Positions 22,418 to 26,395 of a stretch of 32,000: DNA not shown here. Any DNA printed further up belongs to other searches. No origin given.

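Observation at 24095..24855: GlnE with a GlnD-like tandem ACT module inserted between the adenylyl-removing and adenylyltransferase halves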

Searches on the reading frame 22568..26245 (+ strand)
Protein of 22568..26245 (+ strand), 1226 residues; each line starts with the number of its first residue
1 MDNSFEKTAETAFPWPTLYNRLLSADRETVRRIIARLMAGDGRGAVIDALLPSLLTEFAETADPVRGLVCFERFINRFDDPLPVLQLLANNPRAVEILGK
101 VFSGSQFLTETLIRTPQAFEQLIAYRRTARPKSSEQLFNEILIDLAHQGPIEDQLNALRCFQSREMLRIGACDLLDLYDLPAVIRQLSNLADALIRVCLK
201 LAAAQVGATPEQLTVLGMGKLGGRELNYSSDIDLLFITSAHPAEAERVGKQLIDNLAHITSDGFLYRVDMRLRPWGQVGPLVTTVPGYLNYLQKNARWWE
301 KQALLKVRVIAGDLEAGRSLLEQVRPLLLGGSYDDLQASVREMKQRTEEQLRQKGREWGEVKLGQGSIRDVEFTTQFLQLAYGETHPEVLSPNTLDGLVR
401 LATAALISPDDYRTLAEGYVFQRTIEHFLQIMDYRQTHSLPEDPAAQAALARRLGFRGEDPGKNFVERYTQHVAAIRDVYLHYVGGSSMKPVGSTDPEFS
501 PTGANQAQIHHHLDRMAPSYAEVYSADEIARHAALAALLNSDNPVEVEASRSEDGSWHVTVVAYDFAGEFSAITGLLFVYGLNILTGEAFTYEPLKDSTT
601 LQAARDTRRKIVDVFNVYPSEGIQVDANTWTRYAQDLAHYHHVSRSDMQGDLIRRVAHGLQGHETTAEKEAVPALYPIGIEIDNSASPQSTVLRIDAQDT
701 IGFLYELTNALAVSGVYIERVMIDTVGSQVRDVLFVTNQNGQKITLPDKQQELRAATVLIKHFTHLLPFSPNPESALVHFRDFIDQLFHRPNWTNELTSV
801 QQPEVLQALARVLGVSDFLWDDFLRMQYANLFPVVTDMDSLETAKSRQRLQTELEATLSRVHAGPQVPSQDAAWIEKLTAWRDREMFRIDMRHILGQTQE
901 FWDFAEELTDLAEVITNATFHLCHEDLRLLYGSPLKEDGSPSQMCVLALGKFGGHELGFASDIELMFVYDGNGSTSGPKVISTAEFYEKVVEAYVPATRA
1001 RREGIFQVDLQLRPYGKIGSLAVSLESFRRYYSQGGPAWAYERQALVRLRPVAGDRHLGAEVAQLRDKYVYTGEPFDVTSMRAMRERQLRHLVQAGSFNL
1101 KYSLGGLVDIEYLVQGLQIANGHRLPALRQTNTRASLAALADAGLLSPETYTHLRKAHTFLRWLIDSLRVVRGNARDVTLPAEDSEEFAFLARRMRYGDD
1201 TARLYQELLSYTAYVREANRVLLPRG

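Call 3: search_protein_families(library=pfam, proteins=[window:22568-26245:+], max_evalue=1)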
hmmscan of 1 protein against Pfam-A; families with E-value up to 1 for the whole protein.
window:22568-26245:+ (1226 aa): 7 families
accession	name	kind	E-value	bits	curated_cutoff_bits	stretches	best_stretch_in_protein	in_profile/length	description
PF03710.21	GlnE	-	6.7e-99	330.8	24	2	98-321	4-250/252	Glutamate-ammonia ligase adenylyltransferase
PF08335.16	GlnD_UR_UTase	-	1.9e-41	141.8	21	2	341-479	1-136/141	GlnD PII-uridylyltransferase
PF24931.1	ACT_ACR9_3rd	-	4.7e-07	30.2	27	1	680-754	2-77/98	ACR9-like, ACT-like domain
PF03445.19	DUF294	-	8.2e-06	26.2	21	1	182-257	19-99/138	Putative nucleotidyltransferase DUF294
PF10335.14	DUF294_C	-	0.0012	19.1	22.5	1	1128-1161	59-92/145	Putative nucleotidyltransferase substrate binding domain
PF01842.31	ACT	-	0.024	14.9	27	1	691-740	1-52/66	ACT domain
PF13291.12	ACT_4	-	0.15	13.2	27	1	690-726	6-42/80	ACT domain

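Call 4: search_protein_families(library=ncbifam, proteins=[window:22568-26245:+], max_evalue=0.1)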
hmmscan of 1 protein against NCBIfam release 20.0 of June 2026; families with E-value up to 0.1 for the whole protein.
window:22568-26245:+ (1226 aa): 11 families
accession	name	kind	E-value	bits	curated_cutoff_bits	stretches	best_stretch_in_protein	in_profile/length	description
NF010707.0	PRK14109.1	equivalog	2.2e-149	499.4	625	3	180-479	183-494/1010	bifunctional [glutamine synthetase] adenylyltransferase/[glutamine synthetase]-adenylyl-L-tyrosine phosphorylase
NF008292.0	PRK11072.1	equivalog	4.6e-146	488.3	487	3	209-491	152-444/946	bifunctional [glutamate--ammonia ligase]-adenylyl-L-tyrosine phosphorylase/[glutamate--ammonia-ligase] adenylyltransferase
NF010706.0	PRK14108.1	equivalog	2.2e-107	360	724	4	155-516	116-499/986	bifunctional [glutamine synthetase] adenylyltransferase/[glutamine synthetase]-adenylyl-L-tyrosine phosphorylase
NF003467.0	PRK05092.1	equivalog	9.4e-39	132.9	959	3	505-756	688-918/940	[protein-PII] uridylyltransferase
TIGR01693.1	UTase_glnD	equivalog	7.8e-33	113.7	519.4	2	505-756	616-844/850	[protein-PII] uridylyltransferase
NF002895.0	PRK03381.1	equivalog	1.8e-19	69.3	631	1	537-753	581-769/782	[protein-PII] uridylyltransferase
NF001366.0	PRK00275.1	equivalog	4.5e-13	48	1299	2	678-757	802-881/895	[protein-PII] uridylyltransferase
NF002837.0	PRK03059.1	equivalog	8.9e-11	40.6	1010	1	680-742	777-839/857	[protein-PII] uridylyltransferase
NF003448.0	PRK05007.1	equivalog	6.1e-06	24.4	1255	1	505-755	650-872/884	bifunctional uridylyltransferase/uridylyl-removing protein GlnD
NF002487.0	PRK01759.1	equivalog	0.00089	17.6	890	0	688-750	789-851/862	bifunctional uridylyltransferase/uridylyl-removing protein GlnD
NF051863.1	16S_A1408_WarA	equivalog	0.011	15.4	305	0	12-41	76-104/190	16S rRNA (adenine(1408)-N(1))-methyltransferase WarA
